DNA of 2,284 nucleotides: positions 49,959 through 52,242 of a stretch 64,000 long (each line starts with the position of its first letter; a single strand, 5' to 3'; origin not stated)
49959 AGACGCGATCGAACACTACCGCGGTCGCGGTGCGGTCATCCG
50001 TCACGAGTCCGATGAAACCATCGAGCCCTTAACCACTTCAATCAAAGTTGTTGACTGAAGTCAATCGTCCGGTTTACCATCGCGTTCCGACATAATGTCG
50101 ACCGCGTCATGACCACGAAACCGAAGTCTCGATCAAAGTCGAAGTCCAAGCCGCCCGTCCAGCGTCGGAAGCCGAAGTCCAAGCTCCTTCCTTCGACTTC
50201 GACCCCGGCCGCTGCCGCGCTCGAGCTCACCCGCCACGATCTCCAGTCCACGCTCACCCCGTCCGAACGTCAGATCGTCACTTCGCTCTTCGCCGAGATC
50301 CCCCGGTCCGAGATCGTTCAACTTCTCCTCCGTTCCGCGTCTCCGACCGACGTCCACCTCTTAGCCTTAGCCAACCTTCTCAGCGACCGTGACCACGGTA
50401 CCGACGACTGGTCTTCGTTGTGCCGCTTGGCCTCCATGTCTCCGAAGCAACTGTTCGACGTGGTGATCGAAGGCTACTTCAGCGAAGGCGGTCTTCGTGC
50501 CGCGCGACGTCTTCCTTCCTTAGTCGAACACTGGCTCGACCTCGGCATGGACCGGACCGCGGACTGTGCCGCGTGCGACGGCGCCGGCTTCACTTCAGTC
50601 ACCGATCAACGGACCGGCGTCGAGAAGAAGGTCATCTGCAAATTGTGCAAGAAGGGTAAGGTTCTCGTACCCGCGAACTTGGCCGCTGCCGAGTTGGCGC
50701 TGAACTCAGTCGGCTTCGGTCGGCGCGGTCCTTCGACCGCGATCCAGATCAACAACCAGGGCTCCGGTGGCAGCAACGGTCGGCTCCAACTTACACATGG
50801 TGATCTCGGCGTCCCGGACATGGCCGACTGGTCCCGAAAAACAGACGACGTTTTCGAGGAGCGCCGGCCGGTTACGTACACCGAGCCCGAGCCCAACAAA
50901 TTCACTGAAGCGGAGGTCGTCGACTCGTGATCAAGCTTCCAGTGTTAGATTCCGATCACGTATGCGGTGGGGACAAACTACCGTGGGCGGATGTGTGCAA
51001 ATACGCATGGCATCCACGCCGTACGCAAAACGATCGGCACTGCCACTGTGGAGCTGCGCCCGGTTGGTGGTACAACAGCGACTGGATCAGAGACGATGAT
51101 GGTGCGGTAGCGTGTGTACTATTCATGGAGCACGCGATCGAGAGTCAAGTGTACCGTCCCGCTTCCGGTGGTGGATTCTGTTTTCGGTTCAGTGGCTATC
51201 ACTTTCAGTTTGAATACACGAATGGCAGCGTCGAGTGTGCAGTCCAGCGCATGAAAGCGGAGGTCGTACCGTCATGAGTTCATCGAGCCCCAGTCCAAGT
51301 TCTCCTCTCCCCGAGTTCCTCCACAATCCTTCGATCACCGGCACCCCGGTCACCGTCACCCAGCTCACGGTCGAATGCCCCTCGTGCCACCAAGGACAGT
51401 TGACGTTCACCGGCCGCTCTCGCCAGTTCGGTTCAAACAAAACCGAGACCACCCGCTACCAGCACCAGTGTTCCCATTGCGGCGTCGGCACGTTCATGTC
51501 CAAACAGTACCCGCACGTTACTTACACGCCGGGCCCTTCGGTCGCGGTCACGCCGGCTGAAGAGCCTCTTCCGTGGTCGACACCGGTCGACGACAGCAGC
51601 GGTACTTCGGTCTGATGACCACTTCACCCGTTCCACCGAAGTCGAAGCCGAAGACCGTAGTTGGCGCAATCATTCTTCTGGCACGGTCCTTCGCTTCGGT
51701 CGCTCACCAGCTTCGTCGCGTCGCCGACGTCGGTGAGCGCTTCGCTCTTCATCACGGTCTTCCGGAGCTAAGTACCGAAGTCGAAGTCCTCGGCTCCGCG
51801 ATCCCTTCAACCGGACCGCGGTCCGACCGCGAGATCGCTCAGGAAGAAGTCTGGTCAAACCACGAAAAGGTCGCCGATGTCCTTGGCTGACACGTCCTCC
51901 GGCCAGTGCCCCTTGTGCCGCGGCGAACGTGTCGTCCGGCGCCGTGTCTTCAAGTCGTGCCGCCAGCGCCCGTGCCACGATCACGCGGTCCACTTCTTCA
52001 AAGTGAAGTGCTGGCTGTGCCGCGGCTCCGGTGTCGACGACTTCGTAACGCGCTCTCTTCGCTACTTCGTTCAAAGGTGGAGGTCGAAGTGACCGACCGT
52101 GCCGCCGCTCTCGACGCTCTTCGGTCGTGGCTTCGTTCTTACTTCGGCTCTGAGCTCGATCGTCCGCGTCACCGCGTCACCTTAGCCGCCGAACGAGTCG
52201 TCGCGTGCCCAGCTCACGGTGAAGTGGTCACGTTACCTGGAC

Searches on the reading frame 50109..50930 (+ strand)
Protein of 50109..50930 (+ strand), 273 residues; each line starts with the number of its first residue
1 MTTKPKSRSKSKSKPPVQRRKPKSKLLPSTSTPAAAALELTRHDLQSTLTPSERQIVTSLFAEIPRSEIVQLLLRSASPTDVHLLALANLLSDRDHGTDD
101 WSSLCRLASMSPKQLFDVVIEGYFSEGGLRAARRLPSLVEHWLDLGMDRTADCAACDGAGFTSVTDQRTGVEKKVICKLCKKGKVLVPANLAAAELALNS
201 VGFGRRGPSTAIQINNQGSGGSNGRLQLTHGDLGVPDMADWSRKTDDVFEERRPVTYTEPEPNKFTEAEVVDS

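Call 10: search_protein_families(library=pfam, proteins=[window:50109-50930:+], max_evalue=0.01)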
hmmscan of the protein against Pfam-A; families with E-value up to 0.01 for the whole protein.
window:50109-50930:+ (273 aa): 0 families

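Call 78: search_protein_families(library=ncbifam, proteins=[window:50109-50930:+], max_evalue=0.1)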
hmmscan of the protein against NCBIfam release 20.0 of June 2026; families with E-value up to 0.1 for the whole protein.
window:50109-50930:+ (273 aa): 0 families

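Call 111: search_solved_structures(query=window:50109-50930:+, max_evalue=5)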
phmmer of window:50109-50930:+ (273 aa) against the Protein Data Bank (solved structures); distinct sequences matched with E-value up to 5: 3.
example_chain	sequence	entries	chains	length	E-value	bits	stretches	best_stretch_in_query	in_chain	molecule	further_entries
7o4c_A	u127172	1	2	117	0.061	16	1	189-251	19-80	Penicillin-binding protein 1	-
7o61_A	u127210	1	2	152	0.1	15.3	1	189-251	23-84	Penicillin-binding protein 1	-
7o49_A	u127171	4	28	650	0.79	12.4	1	189-250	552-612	Penicillin-binding protein 1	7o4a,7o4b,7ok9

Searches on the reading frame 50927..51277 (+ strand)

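Call 78: search_protein_families(library=ncbifam, proteins=[window:50927-51277:+], max_evalue=0.1)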
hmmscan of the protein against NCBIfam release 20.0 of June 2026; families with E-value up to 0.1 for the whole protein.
window:50927-51277:+ (116 aa): 1 family
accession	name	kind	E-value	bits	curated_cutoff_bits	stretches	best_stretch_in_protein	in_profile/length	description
NF009773.0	PRK13270.1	subfamily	0.093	11.2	512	1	26-58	302-336/549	alpha,alpha-trehalase TreF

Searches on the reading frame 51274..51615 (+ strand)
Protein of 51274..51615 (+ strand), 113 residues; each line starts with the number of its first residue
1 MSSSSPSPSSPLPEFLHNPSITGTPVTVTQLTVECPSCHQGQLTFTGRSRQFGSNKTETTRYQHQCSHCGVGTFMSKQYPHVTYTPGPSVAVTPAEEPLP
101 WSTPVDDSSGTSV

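Call 78: search_protein_families(library=ncbifam, proteins=[window:51274-51615:+], max_evalue=0.1)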
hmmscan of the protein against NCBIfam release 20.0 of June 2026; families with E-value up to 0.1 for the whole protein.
window:51274-51615:+ (113 aa): 3 families
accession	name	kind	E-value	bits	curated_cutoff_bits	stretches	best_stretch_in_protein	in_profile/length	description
TIGR03831.1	YgiT_finger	domain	0.024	14.9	20.2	1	35-72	1-41/46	YgiT-type zinc finger protein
NF041921.1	HVO_A0556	equivalog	0.045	13.7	65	0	34-44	22-32/55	HVO_A0556 family zinc finger protein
NF002362.0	PRK01343.1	equivalog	0.09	12.5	79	0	53-73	8-28/66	DNA gyrase inhibitor YacG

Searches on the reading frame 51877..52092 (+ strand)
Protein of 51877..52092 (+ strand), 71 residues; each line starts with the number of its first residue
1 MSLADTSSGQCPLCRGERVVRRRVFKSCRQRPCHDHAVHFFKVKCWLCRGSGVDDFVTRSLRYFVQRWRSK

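Call 78: search_protein_families(library=ncbifam, proteins=[window:51877-52092:+], max_evalue=0.1)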
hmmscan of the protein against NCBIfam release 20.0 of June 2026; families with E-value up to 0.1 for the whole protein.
window:51877-52092:+ (71 aa): 1 family
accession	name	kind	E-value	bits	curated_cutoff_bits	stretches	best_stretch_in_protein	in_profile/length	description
NF058604.1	RtpA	equivalog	0.0054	16.8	65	0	10-29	11-30/50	anti-TRAP protein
